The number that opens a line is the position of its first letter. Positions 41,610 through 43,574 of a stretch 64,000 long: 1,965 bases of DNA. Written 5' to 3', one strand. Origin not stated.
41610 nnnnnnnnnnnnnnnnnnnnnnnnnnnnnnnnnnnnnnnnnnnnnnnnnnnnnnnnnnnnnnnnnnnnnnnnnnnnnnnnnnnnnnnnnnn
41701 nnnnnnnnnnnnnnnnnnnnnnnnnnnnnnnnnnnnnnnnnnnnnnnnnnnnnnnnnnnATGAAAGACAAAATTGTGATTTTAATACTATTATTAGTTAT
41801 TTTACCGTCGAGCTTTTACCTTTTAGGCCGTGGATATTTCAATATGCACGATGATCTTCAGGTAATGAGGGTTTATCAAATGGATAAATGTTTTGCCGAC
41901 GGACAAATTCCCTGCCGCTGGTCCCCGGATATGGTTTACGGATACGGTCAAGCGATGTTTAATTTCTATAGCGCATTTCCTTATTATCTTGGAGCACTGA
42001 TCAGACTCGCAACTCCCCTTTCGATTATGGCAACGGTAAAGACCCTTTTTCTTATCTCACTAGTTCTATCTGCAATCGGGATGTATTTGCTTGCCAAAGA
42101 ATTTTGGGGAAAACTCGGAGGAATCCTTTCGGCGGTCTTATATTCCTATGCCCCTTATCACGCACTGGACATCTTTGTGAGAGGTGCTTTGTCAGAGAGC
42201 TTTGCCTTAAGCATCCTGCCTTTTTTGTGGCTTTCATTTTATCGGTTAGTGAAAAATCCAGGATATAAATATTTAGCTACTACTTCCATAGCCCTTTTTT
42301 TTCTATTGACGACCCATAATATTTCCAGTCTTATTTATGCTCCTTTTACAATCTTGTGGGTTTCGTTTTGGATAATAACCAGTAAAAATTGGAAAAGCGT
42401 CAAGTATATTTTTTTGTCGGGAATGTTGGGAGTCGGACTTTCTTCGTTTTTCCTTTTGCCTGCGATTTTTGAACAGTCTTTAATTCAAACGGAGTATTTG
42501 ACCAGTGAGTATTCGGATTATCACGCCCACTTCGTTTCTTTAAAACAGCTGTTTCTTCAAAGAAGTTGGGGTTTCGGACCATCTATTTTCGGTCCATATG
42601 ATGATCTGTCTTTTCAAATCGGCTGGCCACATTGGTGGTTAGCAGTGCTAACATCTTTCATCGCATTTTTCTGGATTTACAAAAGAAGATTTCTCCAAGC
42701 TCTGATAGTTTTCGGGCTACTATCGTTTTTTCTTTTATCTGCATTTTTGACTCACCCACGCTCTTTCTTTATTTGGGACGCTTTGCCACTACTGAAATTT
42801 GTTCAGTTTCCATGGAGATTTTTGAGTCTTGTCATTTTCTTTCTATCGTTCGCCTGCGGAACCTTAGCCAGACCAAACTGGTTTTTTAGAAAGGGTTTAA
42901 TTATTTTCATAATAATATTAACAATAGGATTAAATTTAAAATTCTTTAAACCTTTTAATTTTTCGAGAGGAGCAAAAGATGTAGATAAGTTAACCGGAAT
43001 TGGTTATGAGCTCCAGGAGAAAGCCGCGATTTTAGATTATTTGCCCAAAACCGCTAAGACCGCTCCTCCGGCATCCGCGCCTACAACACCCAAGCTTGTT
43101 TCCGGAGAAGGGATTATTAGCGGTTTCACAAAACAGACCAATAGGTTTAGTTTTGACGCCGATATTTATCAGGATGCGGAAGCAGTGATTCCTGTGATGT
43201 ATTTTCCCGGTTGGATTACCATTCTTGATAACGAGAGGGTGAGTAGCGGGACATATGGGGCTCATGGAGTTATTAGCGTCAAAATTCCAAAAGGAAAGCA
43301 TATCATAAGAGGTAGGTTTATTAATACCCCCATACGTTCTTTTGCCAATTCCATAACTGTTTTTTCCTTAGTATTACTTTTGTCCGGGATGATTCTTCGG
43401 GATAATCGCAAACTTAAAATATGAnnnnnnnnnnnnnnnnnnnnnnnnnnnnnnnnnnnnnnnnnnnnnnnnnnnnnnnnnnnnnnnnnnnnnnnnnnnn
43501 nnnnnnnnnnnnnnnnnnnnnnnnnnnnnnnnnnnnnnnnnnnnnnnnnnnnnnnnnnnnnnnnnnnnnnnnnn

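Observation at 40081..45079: Three tandem YfhO/PTPS-related GT-C paralogs; the third has lost the N-terminal HDD and PCRW motif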

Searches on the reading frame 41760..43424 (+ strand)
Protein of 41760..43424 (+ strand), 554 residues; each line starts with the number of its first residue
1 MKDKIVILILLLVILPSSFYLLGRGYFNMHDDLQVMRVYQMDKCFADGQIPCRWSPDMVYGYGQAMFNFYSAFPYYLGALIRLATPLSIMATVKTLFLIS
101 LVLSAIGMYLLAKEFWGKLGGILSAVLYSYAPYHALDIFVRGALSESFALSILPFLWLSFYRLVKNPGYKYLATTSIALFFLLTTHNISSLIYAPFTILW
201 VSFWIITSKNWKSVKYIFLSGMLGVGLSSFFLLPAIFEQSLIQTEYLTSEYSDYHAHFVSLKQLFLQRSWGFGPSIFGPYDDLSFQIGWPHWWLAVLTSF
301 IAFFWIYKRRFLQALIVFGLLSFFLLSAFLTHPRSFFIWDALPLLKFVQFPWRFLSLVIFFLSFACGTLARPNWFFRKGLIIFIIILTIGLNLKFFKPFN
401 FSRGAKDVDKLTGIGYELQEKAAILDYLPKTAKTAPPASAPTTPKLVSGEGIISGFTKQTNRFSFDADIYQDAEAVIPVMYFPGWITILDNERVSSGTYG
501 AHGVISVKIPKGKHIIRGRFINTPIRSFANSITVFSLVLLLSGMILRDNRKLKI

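Call 3: search_protein_families(library=pfam, proteins=[window:41760-43424:+], max_evalue=0.01)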
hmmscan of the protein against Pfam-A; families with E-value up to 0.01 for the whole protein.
window:41760-43424:+ (554 aa): 2 families
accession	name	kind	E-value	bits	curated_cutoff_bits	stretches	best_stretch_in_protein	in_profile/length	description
PF10131.15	PTPS_related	-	2.4e-11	43.3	26.4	1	67-395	1-307/621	6-pyruvoyl-tetrahydropterin synthase related domain; membrane protein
PF06086.17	Pox_A30L_A26L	-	0.0095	16.1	23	0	154-220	77-144/220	Orthopoxvirus A26L/A30L protein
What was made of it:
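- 41760..43424 (+): Paralog 2 (G2 type), 554 aa, GT-C_A fold membrane glycosyltransferase. PF10131 scores 43.3 bits (call 3).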

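Call 11: search_protein_families(library=ncbifam, proteins=[window:41760-43424:+], max_evalue=0.01)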
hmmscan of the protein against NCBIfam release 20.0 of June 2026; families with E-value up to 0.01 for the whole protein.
window:41760-43424:+ (554 aa): 0 families

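Call 12: search_solved_structures(query=window:41760-43421:+, max_evalue=10, show_alignments=2)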
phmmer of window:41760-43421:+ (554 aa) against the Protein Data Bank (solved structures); distinct sequences matched with E-value up to 10: 1.
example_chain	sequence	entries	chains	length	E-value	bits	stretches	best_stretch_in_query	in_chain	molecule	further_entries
7jro_i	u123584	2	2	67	1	11.2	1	3-31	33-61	COX7a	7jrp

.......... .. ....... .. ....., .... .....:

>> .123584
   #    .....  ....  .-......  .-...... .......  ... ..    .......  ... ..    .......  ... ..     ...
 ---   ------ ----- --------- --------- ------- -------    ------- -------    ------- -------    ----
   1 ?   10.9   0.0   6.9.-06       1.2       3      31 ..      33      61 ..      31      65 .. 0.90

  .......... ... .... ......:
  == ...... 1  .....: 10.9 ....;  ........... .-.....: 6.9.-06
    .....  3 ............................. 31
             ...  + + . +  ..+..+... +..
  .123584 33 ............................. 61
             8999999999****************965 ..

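Call 18: find_homologous_proteins(query=window:41760-43421:+, max_evalue=0.00001)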
Query window:41760-43421:+ (554 aa): 2567 proteins with E <= 0.00001 among 8000 candidates; the best 120 are listed.
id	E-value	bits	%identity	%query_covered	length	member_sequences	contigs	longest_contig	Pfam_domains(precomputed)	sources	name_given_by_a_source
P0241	0.0e+0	1240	100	100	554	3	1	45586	PF10131.16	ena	-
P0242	0.0e+0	1101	87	100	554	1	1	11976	PF10131.16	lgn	-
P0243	6.1e-288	974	75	97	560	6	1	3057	PF10131.16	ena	-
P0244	1.1e-282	957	73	100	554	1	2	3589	PF10131.16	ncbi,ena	-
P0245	1.1e-250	851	67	97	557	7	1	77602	PF10131.16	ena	-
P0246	3.4e-245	833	65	99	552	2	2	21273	PF10131.16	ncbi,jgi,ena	jgi:hypothetical protein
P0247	4.2e-245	833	65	99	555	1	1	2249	PF10131.16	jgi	jgi:hypothetical protein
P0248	3.3e-240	817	66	94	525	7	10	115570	PF10131.16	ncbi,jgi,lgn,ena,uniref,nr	ncbi:MAG: hypothetical protein UT24_C0013G0010 [Candidatus Woesebacteria bacterium GW2011_GWB1_39_12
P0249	4.5e-235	800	62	99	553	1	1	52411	PF10131.16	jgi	jgi:hypothetical protein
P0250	4.5e-232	790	61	100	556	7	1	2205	PF10131.16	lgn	-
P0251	3.3e-231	787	61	100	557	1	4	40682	PF10131.16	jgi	-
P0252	1.9e-230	785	63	99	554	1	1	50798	PF10131.16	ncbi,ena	-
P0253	2.3e-228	778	61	100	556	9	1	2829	PF10131.16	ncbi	-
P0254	3.5e-223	761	59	98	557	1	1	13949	PF10131.16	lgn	-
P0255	5.1e-223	760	61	97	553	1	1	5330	PF10131.16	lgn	-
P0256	6.8e-223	760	62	97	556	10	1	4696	PF10131.16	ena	-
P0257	1.5e-222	758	59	99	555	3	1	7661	PF10131.16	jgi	jgi:hypothetical protein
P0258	9.6e-222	756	62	95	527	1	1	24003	PF10131.16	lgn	-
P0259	5.2e-219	747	58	97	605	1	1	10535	PF10131.16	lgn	-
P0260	1.6e-218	745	60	97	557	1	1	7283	PF10131.16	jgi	-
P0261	4.2e-217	740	60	99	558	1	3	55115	PF10131.16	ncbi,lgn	-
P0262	3.2e-216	738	59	97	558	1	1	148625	PF10131.16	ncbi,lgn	-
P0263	5.2e-214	730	58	99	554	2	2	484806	PF10131.16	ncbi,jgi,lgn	-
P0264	9.0e-214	729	60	96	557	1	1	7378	PF10131.16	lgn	-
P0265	1.1e-213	729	56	100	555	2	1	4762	PF10131.16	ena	-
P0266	1.3e-212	726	59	97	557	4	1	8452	PF10131.16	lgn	-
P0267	1.3e-212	726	57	97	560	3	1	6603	PF10131.16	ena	-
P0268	4.1e-212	724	56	99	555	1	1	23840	PF10131.16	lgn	-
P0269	4.6e-212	724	58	99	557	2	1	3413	PF10131.16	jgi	-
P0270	8.2e-212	723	56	99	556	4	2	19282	PF10131.16,PF09586.17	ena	-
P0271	9.5e-212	723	59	98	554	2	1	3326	PF10131.16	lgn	-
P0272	8.5e-211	720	59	97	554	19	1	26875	PF10131.16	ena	-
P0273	2.2e-210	718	56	100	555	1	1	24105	PF10131.16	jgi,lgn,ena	-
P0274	4.2e-210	717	59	97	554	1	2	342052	PF10131.16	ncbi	-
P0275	4.7e-210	717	59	97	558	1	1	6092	PF10131.16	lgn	-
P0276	1.2e-209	716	59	99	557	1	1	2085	PF10131.16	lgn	-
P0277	1.5e-209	716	56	99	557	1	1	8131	PF10131.16,PF09586.17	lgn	-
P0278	5.6e-209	714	57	97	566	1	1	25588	PF10131.16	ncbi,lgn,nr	ncbi:hypothetical protein JXA63_01870 [Candidatus Woesebacteria bacterium]|nr:hypothetical protein [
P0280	1.2e-208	713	57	99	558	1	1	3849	PF10131.16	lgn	-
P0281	1.4e-208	712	58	99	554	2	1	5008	PF10131.16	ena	-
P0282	6.3e-208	710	58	95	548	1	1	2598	PF10131.16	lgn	-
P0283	9.0e-208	710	59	97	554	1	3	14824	PF10131.16,PF20176.4,PF09586.17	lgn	-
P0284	9.5e-208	710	56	98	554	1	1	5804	PF10131.16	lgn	-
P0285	1.3e-207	709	58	99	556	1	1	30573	PF10131.16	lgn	-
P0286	2.0e-207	709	59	93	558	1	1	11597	PF10131.16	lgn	-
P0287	3.3e-207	708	56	99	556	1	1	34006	PF10131.16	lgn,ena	-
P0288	3.5e-207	708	56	99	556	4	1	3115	PF10131.16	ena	-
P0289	6.8e-207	707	55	99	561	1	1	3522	PF10131.16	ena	-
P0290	7.4e-207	707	55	97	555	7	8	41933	PF10131.16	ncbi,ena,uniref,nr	ncbi:hypothetical protein A2V56_00810 [Candidatus Woesebacteria bacterium RBG_19FT_COMBO_42_9]|unire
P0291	1.1e-206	706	58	96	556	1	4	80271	PF10131.16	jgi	-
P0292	1.9e-206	705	55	97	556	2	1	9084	PF10131.16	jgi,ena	-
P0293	3.5e-206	704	57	97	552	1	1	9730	PF10131.16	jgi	jgi:hypothetical protein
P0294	1.6e-205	702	57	96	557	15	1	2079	PF10131.16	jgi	-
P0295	6.0e-205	700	56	99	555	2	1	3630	PF10131.16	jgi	jgi:hypothetical protein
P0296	4.9e-203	694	56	97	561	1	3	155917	PF10131.16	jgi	jgi:hypothetical protein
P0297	5.6e-203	694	57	97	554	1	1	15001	PF10131.16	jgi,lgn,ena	-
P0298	8.6e-203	693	57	99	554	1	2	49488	PF10131.16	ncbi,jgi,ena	-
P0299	1.9e-202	692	55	96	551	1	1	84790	PF10131.16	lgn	-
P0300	1.2e-201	689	56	98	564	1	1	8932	PF10131.16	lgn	-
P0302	3.4e-200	685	54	100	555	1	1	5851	PF10131.16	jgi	-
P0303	1.1e-199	683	54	98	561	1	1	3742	PF10131.16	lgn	-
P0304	3.8e-199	681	56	98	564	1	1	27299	PF10131.16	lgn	-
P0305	1.8e-198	679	54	100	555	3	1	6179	PF10131.16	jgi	jgi:hypothetical protein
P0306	6.5e-198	677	53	99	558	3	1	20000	PF10131.16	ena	-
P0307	1.1e-197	676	55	97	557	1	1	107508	PF10131.16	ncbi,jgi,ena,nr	ncbi:MAG TPA: 6-pyruvoyl-tetrahydropterin synthase-related protein [Patescibacteria group bacterium]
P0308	1.9e-197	676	56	98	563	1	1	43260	PF10131.16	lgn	-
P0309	5.4e-197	674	53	99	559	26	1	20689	PF10131.16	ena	-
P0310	5.6e-197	674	52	100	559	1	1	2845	PF10131.16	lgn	-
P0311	1.5e-196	673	55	95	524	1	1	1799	PF10131.16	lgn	-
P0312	3.5e-196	671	54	99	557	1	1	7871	PF10131.16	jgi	jgi:hypothetical protein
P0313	3.6e-196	671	59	89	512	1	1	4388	PF10131.16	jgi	jgi:hypothetical protein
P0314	5.5e-196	671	53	98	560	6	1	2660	PF10131.16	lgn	-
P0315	1.0e-195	670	54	97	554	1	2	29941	PF10131.16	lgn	-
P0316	8.8e-195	667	54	99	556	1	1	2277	PF10131.16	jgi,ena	-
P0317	1.1e-194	667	54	97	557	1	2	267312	PF10131.16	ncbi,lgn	-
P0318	2.0e-194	666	55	99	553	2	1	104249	PF10131.16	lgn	-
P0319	2.2e-194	665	54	99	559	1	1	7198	PF10131.16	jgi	jgi:hypothetical protein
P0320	3.0e-194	665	54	99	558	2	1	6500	PF10131.16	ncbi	-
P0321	3.0e-193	662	53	99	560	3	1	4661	PF10131.16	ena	-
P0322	1.8e-192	659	55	98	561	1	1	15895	PF10131.16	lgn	-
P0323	2.2e-192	659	55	99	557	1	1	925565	PF10131.16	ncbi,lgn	-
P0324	5.6e-192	658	54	98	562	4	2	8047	PF10131.16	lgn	-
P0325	8.6e-192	657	52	100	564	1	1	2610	PF10131.16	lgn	-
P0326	1.7e-191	656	55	96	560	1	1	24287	PF10131.16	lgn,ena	-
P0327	4.3e-191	655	58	86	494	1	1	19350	PF10131.16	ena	-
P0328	6.0e-191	654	52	98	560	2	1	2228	PF10131.16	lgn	-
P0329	9.4e-191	654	55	98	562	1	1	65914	PF10131.16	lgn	-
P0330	2.1e-190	652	54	97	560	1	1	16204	PF10131.16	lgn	-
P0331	2.9e-190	652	54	98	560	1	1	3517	PF10131.16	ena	-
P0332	6.5e-189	647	53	98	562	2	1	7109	PF10131.16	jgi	-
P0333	9.7e-189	647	53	93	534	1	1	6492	PF10131.16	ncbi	-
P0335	1.4e-188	646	54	97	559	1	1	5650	PF10131.16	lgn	-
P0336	9.3e-187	640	51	99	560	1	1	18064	PF10131.16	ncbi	-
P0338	2.5e-186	639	49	99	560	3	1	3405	PF10131.16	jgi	-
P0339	2.7e-186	639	52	99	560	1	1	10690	PF10131.16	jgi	jgi:hypothetical protein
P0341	3.3e-183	629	53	98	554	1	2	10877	PF10131.16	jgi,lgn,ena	-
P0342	4.0e-183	628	50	100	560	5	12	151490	PF10131.16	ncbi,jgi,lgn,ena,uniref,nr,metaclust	ncbi:MAG: hypothetical protein UT39_C0007G0011 [Candidatus Woesebacteria bacterium GW2011_GWA1_39_21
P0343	1.7e-182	626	54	93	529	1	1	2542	PF10131.16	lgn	-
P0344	2.5e-181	622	55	94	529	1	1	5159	PF10131.16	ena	-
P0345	5.4e-179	615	56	89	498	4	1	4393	PF10131.16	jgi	jgi:hypothetical protein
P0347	2.4e-177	609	55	93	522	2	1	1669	PF10131.16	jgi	-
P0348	4.7e-177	608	51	97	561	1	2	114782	PF10131.16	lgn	-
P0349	2.8e-176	606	51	98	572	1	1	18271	PF10131.16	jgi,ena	-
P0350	8.3e-176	604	49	99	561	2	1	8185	PF10131.16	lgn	-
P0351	2.2e-175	603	50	99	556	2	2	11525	PF10131.16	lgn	-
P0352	2.7e-175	602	51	99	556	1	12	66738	PF10131.16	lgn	-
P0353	2.7e-173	596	50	98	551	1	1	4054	PF10131.16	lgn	-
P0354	2.9e-173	596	52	98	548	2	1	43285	PF10131.16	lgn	-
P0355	1.0e-171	591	50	98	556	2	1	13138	PF10131.16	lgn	-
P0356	2.8e-169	583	50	99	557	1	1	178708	PF10131.16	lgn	-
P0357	8.0e-169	581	48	99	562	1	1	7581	PF10131.16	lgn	-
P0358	7.1e-168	578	49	99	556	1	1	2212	PF10131.16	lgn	-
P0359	2.0e-165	570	49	95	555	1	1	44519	PF10131.16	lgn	-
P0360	4.2e-165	569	47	98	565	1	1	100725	PF10131.16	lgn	-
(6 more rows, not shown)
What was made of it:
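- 41760..43424 (+): 120 orthologues were listed (call 18).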
